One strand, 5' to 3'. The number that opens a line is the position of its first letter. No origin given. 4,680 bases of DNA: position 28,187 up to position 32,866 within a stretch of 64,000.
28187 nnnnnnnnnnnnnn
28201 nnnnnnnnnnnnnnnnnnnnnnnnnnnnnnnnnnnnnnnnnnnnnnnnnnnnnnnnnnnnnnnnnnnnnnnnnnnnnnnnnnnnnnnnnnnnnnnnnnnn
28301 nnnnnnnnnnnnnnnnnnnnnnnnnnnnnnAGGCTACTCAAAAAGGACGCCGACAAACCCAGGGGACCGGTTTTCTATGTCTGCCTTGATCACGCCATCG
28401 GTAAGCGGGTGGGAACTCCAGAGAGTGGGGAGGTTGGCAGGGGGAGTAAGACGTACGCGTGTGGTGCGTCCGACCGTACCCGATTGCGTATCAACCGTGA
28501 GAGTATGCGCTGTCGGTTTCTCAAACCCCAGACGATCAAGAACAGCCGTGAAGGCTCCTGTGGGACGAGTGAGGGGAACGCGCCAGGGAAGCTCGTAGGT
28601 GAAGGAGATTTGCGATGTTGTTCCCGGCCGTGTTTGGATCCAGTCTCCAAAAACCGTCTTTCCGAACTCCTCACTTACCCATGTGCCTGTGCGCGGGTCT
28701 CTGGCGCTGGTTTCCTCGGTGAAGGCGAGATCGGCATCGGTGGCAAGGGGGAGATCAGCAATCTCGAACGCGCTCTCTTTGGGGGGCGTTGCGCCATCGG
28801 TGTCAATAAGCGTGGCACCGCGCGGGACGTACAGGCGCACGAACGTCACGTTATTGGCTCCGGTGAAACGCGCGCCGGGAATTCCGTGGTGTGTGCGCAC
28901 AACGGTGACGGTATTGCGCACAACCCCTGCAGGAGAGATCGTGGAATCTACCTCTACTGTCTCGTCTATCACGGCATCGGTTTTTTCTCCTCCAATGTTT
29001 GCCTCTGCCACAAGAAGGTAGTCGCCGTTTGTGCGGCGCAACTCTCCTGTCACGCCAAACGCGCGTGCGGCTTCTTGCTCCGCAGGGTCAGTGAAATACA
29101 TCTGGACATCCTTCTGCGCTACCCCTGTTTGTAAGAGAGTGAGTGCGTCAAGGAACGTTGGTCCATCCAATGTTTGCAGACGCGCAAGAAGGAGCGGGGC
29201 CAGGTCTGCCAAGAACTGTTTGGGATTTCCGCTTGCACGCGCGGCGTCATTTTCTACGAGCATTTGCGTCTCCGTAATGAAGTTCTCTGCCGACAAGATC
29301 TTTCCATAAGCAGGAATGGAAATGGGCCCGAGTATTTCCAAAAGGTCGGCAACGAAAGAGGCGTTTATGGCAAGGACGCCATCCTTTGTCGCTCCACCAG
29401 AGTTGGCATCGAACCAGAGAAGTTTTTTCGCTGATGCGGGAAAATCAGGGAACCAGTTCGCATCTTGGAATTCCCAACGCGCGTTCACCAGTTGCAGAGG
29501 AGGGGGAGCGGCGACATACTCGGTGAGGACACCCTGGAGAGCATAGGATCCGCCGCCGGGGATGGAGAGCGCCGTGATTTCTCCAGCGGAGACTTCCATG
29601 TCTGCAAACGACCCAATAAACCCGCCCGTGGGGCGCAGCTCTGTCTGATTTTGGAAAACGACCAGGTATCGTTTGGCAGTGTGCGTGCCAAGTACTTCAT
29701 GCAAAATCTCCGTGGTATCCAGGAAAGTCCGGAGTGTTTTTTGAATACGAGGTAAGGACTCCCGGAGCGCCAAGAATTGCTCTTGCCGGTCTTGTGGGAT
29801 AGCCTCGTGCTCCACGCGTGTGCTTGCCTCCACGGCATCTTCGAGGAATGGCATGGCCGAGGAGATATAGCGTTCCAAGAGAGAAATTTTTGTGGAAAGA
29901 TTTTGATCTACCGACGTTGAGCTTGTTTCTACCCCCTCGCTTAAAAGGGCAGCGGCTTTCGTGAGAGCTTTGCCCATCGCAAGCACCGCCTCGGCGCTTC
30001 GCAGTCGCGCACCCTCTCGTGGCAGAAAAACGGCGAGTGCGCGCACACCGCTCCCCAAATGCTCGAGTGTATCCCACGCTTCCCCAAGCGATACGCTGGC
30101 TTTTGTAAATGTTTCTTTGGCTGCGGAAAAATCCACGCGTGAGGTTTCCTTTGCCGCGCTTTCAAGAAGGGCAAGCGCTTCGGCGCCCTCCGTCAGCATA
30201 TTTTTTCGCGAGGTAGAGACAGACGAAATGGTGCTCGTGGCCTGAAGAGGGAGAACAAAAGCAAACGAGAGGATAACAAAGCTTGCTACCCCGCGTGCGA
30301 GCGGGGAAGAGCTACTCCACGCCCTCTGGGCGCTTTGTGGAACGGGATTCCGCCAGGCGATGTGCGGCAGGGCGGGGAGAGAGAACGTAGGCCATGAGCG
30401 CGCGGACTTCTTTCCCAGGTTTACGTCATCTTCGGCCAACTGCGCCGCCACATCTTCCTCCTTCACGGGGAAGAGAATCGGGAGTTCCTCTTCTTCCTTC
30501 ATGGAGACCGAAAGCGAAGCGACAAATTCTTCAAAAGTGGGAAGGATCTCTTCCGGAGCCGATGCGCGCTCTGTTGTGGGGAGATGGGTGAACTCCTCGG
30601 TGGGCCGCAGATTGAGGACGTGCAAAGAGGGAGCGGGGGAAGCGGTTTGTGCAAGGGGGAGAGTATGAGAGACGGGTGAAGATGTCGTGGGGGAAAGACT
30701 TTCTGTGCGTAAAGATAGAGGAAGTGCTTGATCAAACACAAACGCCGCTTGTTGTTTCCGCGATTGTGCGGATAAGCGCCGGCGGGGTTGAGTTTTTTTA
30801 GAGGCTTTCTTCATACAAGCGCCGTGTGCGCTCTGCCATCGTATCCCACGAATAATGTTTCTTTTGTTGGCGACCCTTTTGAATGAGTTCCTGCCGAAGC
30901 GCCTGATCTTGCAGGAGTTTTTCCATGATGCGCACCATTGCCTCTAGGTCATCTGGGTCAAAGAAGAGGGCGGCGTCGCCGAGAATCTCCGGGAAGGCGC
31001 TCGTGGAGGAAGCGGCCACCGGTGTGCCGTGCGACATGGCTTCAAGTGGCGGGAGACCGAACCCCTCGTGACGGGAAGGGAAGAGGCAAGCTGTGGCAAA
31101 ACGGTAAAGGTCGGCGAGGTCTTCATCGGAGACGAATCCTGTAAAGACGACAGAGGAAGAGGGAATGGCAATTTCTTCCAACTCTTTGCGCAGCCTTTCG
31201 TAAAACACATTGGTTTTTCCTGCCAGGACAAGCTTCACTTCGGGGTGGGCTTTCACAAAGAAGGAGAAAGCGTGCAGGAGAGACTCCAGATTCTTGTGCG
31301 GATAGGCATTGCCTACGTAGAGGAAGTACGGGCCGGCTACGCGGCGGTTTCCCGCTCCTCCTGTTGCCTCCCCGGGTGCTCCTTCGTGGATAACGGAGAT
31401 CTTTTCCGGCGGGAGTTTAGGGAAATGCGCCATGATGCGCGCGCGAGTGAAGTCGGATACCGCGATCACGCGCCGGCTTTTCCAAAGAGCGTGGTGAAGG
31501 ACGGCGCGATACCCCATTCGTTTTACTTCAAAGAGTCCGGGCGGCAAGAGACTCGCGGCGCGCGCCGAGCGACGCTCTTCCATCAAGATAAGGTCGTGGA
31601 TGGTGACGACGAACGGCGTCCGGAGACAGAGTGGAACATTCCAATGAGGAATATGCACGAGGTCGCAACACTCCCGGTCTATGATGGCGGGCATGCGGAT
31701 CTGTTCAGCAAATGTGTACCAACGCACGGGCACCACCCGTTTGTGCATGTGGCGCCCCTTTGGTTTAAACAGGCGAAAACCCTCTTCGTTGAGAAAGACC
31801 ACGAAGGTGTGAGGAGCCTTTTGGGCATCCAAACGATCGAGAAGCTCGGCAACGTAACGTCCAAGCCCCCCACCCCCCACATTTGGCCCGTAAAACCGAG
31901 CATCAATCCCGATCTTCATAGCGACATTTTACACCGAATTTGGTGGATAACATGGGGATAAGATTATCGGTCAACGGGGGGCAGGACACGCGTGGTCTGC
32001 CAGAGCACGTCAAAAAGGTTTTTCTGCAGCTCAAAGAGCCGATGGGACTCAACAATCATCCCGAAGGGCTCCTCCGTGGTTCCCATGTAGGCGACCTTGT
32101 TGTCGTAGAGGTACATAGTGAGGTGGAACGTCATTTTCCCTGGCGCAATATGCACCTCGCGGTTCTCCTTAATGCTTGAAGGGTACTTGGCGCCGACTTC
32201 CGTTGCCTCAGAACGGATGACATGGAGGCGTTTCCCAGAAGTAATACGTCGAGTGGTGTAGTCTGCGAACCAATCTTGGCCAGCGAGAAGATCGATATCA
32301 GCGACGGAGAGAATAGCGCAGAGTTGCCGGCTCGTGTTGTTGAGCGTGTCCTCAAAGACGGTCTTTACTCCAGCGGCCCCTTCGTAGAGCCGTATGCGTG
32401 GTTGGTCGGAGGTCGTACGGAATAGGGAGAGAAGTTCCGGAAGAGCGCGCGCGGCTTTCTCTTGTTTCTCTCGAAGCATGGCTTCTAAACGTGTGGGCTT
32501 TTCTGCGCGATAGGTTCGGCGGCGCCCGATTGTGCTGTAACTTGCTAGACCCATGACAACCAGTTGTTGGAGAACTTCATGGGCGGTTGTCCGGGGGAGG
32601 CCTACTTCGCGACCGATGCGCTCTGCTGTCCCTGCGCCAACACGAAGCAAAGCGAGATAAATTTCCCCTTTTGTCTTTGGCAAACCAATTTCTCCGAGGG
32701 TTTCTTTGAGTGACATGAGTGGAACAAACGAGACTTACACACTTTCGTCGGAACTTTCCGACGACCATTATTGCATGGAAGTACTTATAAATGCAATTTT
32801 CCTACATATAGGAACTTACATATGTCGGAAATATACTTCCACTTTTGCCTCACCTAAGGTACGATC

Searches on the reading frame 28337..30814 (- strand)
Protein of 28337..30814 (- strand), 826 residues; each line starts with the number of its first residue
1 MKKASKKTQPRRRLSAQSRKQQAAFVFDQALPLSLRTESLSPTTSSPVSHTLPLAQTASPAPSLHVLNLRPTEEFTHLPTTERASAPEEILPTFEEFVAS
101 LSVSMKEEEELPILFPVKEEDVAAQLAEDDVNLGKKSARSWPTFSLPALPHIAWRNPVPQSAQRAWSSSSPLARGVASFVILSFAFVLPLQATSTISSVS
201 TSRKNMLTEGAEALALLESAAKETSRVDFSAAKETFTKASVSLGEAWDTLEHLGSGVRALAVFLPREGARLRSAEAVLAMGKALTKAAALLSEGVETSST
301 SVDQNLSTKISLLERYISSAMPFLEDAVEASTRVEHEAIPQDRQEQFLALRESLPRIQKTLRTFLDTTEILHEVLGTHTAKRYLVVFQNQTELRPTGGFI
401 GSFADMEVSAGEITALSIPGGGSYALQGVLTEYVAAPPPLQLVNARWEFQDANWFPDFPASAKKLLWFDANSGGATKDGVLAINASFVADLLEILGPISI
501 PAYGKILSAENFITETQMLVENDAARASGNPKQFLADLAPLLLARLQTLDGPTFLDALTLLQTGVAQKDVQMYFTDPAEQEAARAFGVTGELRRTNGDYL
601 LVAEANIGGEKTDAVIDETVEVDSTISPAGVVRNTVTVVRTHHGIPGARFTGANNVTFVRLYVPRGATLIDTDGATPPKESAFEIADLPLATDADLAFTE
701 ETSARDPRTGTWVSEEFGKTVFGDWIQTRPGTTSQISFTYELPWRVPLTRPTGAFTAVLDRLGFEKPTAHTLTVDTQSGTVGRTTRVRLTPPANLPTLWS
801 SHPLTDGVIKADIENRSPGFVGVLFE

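Call 3: search_protein_families(library=pfam, proteins=[window:28337-30814:-], max_evalue=1)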
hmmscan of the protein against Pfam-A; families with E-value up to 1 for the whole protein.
window:28337-30814:- (826 aa): 3 families
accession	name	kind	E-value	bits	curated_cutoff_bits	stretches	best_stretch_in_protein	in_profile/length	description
PF13196.11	DUF4012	-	4.6e-22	79.5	28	1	381-515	4-138/144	Protein of unknown function (DUF4012)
PF07070.16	Spo0M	-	0.16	12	23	1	714-752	68-107/213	SpoOM protein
PF17107.11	SesA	-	0.17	12.4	26.3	1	317-369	1-50/122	N-terminal domain on NACHT_NTPase and P-loop NTPases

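Call 4: search_protein_families(library=ncbifam, proteins=[window:28337-30814:-], max_evalue=1)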
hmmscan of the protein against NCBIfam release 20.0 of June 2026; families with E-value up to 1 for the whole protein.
window:28337-30814:- (826 aa): 0 families

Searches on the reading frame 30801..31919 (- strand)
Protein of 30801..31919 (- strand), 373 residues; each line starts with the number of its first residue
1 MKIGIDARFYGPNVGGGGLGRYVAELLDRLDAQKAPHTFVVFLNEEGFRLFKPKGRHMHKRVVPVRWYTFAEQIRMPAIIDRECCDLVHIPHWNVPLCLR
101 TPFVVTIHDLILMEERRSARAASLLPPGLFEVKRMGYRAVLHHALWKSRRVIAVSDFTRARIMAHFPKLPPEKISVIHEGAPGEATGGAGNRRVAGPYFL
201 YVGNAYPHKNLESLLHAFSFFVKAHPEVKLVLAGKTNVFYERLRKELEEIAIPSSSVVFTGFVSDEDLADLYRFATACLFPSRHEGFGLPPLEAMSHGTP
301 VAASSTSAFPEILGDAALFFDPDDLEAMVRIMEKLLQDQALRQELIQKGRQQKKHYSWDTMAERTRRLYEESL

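Call 3: search_protein_families(library=pfam, proteins=[window:30801-31919:-], max_evalue=1)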
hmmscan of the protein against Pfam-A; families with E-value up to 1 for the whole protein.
window:30801-31919:- (373 aa): 6 families
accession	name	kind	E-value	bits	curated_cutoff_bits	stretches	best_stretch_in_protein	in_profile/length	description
PF00534.26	Glycos_transf_1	-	6.8e-33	114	26.4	1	196-351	15-171/172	Glycosyl transferases group 1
PF13692.12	Glyco_trans_1_4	-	4.1e-28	98.9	27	1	197-338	2-142/142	Glycosyl transferases group 1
PF13439.12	Glyco_transf_4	-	3e-17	63.6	28.5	1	17-180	2-165/170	Glycosyltransferase Family 4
PF20706.3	GT4-conflict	-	3.3e-16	59.7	26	1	150-336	149-340/385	Family 4 Glycosyltransferase in conflict systems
PF13579.12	Glyco_trans_4_4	-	4.3e-10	40.6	29.7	1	17-178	1-156/158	Glycosyl transferase 4-like domain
PF13524.12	Glyco_trans_1_2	-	8.8e-10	39.1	25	1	223-364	10-141/144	Glycosyl transferase-like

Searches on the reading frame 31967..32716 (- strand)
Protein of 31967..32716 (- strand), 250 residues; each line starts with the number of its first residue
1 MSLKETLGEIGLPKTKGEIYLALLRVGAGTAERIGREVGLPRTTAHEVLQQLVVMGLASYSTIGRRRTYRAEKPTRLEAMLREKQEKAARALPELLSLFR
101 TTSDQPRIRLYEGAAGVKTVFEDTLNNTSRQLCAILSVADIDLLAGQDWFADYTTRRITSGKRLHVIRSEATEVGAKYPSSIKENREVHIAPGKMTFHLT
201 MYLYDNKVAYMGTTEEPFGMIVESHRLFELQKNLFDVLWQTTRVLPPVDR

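Call 3: search_protein_families(library=pfam, proteins=[window:31967-32716:-], max_evalue=1)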
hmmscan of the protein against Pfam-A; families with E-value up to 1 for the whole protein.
window:31967-32716:- (250 aa): 3 families
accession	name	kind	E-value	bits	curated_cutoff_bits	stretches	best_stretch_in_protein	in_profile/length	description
PF01978.25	TrmB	-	1.5e-09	38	25.6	1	9-74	3-67/68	Sugar-specific transcriptional regulator TrmB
PF09339.16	HTH_IclR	-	0.00014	22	22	1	29-59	19-49/52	IclR helix-turn-helix domain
PF08221.17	HTH_9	-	0.17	12.5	23.4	1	18-61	17-60/62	RNA polymerase III subunit RPC82 helix-turn-helix domain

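Call 4: search_protein_families(library=ncbifam, proteins=[window:31967-32716:-], max_evalue=1)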
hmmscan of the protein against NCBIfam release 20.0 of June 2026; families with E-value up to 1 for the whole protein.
window:31967-32716:- (250 aa): 3 families
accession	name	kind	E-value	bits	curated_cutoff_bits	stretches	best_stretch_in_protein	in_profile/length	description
NF047390.1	TransRegTrmBL1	equivalog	0.00011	21.3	650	1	5-81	8-83/341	HTH-type sugar sensing transcriptional regulator TrmBL1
NF040851.1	tran_reg_TrmB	equivalog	0.014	14.6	600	1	4-109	8-112/338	HTH-type sugar-sensing transcriptional regulator TrmB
NF033788.1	HTH_metalloreg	subfamily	0.032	14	55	1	20-76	17-73/77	metalloregulator ArsR/SmtB family transcription factor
